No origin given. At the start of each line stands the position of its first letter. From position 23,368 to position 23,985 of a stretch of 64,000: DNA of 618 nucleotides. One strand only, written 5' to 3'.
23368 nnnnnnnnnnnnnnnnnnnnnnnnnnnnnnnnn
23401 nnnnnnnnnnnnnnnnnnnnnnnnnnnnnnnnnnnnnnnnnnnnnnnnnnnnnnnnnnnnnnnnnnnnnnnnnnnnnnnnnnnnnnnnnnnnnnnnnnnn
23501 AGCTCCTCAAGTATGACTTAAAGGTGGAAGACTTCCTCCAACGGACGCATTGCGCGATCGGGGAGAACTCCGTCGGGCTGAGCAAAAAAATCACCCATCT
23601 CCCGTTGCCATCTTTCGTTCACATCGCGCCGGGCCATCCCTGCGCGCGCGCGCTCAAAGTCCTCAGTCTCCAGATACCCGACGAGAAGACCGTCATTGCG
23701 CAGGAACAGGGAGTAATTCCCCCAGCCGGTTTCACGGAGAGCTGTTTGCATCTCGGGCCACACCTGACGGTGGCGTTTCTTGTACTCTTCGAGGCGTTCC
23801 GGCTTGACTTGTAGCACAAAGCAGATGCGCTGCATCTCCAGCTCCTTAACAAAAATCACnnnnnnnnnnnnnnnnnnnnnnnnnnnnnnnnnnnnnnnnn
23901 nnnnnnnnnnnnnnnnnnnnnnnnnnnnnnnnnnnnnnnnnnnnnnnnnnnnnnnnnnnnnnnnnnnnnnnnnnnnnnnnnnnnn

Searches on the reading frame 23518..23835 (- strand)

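Call 72: search_protein_families(library=ncbifam, proteins=[window:23518-23835:-], max_evalue=1e-10)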
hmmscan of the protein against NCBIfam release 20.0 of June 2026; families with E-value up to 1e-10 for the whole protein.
window:23518-23835:- (105 aa): 1 family
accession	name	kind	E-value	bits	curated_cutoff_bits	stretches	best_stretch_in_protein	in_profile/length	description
TIGR02625.1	YiiL_rotase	equivalog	3e-19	69.3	99.6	1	3-105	1-101/102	L-rhamnose mutarotase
